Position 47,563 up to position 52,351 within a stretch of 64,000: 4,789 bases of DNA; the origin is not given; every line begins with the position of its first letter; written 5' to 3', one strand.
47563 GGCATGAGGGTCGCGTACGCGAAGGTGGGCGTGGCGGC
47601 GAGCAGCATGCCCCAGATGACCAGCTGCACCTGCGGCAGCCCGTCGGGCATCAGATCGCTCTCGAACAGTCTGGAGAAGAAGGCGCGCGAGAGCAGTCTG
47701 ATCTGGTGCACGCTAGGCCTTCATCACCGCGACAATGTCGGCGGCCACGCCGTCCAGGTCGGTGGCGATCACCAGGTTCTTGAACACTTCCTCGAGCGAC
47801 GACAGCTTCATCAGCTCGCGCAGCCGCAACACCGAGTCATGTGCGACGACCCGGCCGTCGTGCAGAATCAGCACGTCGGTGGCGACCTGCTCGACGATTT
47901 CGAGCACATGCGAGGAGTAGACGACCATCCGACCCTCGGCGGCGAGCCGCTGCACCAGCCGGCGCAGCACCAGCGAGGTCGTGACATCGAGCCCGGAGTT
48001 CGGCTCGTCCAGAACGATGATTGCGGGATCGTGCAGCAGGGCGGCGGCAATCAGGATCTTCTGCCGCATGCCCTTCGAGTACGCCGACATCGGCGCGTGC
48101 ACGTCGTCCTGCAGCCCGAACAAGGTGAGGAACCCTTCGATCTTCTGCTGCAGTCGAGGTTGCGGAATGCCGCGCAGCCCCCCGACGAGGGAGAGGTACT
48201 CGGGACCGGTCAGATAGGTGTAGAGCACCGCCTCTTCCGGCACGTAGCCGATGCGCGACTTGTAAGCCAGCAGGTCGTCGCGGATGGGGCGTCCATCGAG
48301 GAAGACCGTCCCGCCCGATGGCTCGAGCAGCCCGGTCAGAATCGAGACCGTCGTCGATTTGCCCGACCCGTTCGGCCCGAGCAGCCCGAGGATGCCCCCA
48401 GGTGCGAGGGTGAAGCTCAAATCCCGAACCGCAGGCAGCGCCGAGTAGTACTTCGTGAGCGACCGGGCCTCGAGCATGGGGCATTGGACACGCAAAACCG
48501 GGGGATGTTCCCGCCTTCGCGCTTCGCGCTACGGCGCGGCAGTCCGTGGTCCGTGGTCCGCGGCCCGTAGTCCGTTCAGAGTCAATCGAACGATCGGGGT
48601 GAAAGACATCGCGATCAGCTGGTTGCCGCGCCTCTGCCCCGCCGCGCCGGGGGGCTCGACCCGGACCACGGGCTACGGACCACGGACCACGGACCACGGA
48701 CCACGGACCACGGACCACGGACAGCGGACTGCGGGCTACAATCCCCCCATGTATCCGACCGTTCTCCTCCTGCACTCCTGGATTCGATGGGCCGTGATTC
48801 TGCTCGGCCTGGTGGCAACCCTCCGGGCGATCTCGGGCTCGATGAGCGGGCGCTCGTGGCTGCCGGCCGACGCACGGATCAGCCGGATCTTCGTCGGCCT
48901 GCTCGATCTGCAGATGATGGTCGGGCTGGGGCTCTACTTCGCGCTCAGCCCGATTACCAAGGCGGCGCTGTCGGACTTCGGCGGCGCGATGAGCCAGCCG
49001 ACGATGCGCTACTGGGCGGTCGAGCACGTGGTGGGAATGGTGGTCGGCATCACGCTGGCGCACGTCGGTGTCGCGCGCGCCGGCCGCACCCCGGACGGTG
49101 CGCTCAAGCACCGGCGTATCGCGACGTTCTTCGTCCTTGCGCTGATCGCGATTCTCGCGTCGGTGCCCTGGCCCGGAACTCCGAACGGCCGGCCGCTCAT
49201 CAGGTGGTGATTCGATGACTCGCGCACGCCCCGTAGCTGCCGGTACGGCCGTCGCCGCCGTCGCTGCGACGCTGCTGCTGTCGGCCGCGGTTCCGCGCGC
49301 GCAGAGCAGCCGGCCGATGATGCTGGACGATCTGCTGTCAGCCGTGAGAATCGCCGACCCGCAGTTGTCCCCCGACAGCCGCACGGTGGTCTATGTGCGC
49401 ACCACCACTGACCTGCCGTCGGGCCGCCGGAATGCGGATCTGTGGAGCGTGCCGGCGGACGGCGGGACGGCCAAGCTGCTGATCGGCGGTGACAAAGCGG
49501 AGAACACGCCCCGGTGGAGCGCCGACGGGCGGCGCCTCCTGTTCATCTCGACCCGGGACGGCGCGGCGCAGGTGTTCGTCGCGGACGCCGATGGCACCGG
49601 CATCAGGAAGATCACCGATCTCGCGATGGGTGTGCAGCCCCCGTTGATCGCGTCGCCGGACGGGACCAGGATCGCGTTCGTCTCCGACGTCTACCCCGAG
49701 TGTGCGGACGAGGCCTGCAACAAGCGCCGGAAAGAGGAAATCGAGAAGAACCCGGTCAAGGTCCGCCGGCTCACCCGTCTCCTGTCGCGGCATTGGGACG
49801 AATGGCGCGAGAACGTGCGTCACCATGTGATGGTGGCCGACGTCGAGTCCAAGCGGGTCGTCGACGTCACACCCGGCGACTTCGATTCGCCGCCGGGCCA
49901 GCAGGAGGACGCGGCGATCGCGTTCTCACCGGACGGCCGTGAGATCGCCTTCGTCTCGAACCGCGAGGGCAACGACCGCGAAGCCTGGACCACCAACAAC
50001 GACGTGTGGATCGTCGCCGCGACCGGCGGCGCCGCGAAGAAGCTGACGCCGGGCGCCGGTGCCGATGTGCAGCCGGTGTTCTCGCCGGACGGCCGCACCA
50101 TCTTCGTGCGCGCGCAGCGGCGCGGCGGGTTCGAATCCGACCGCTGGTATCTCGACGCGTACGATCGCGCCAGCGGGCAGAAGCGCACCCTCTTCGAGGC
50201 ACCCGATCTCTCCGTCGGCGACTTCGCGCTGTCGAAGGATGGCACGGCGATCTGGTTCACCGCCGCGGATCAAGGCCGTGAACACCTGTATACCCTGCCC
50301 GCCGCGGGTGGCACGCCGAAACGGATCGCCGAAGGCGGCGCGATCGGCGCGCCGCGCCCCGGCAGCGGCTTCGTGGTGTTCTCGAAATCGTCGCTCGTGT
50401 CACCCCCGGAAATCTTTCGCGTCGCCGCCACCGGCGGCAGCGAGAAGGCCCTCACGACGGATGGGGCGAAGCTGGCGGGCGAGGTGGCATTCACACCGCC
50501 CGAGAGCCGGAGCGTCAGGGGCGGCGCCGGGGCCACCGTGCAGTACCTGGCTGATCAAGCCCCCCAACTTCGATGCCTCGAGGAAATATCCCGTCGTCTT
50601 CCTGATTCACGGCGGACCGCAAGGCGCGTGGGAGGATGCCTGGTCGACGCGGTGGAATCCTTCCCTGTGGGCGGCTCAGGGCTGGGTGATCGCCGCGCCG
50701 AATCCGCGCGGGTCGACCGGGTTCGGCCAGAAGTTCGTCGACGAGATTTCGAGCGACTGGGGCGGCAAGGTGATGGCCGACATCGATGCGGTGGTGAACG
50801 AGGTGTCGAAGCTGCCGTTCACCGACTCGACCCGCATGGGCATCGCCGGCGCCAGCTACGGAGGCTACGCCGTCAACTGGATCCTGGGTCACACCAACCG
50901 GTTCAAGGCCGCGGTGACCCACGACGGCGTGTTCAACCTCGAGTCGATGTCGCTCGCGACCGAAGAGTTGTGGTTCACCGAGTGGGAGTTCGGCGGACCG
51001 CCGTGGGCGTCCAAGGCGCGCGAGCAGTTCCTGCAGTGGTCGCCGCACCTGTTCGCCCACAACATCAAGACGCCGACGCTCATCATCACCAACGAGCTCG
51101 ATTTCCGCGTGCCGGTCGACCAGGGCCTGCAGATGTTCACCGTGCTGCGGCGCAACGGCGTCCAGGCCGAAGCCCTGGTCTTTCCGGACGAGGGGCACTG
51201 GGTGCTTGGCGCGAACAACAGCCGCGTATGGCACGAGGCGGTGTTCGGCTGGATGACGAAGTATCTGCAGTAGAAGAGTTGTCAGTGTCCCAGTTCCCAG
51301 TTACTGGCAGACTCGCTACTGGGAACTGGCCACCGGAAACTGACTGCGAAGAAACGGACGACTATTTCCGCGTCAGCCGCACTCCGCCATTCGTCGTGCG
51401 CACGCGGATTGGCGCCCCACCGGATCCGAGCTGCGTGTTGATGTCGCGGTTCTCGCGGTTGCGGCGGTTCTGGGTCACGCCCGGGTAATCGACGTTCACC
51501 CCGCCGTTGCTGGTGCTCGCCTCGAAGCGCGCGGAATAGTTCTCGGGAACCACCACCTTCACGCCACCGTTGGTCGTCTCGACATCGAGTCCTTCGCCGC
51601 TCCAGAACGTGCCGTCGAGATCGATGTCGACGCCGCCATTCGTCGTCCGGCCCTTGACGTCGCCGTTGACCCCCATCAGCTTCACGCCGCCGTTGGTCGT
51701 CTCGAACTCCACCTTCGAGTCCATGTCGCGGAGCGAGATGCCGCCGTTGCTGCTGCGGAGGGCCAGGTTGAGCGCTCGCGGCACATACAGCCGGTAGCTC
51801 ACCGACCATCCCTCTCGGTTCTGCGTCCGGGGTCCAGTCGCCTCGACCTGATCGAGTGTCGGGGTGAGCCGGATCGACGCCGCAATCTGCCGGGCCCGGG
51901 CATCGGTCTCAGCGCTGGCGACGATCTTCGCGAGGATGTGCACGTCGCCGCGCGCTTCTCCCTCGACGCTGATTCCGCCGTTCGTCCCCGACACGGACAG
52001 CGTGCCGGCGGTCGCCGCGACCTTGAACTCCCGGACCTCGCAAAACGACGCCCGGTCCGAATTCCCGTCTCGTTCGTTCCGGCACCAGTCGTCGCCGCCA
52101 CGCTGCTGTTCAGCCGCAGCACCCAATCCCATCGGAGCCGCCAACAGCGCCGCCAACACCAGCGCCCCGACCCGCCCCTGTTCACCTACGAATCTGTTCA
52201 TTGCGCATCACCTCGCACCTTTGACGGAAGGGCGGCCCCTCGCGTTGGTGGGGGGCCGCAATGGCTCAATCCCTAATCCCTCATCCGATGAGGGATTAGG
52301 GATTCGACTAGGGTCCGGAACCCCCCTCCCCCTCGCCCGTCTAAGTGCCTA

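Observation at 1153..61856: Nearly every intergenic gap carries a palindromic element whose arms are tandem 7-9 nt units (at least 6 families, ~17 copies in 64 kb)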

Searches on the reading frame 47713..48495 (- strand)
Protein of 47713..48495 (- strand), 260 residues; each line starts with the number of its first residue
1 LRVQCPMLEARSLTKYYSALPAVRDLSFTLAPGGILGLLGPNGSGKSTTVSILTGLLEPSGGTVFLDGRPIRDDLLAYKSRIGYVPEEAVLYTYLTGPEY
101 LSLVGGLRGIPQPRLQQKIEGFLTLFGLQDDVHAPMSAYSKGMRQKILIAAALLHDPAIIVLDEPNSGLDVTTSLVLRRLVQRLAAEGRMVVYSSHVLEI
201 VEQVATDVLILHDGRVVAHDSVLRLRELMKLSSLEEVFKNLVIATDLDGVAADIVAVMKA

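Call 25: search_protein_families(library=pfam, proteins=[window:47713-48495:-])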
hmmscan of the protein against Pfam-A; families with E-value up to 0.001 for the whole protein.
window:47713-48495:- (260 aa): 2 families
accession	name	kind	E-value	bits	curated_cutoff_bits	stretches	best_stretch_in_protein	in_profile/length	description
PF00005.33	ABC_tran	-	1.2e-28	100.9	25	1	24-166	2-136/137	ABC transporter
PF13304.12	AAA_21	-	2.6e-11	44.6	27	1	122-200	221-302/304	AAA domain, putative AbiEii toxin, Type IV TA system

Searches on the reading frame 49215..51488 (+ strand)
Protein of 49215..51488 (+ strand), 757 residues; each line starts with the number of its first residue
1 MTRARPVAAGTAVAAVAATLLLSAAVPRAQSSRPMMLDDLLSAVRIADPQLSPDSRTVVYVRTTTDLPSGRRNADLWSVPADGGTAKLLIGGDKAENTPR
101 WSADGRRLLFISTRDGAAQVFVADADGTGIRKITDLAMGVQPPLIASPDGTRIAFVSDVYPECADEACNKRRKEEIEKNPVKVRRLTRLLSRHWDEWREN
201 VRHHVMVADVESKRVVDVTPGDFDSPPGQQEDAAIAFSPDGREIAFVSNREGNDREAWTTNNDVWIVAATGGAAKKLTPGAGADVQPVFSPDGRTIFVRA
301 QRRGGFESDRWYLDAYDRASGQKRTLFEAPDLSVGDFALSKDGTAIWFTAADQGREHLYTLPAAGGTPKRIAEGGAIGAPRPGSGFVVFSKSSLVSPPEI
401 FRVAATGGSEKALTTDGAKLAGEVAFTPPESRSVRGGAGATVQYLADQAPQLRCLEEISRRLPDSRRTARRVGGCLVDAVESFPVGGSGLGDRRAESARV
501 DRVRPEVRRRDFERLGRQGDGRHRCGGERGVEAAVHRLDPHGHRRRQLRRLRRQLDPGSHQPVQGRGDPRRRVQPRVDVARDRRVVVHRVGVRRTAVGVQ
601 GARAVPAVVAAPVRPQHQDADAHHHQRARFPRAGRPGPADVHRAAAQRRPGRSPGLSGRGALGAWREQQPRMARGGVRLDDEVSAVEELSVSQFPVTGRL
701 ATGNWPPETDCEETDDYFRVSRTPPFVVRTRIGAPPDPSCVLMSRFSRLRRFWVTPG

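Call 25: search_protein_families(library=pfam, proteins=[window:49215-51488:+])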
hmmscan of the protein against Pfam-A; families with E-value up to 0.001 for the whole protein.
window:49215-51488:+ (757 aa): 3 families
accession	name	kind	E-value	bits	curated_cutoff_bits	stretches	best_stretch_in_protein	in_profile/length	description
PF07676.18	PD40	-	4.9e-27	93.7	20.9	2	96-122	11-38/38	WD40-like Beta Propeller Repeat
PF00930.27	DPPIV_N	-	1.5e-11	44.1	22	0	195-250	15-63/354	Dipeptidyl peptidase IV (DPP IV) N-terminal region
PF08450.18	SGL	-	0.00022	21.3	26.3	0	8-152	50-190/246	SMP-30/Gluconolactonase/LRE-like region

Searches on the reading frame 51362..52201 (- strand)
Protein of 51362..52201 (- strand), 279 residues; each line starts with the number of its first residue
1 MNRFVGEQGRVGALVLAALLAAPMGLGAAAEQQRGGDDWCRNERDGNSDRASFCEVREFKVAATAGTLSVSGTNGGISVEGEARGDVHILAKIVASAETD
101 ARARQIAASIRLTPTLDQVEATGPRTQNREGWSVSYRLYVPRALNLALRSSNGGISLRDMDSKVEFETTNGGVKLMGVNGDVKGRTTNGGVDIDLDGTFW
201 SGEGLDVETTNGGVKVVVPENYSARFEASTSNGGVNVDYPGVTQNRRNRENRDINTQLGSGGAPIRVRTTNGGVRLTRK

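Call 25: search_protein_families(library=pfam, proteins=[window:51362-52201:-])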
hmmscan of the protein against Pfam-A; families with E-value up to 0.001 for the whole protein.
window:51362-52201:- (279 aa): 1 family
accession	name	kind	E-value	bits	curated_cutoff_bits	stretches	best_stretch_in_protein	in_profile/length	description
PF13349.12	DUF4097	-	2.7e-13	50.3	22.9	1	66-276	78-246/247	Toastrack DUF4097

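Call 50: find_encoding_contigs(protein=window:51362-52201:-, flank=3000, max_places=10)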
Protein window:51362-52201:- (279 aa): no gene with exactly this product is on record in the collection.
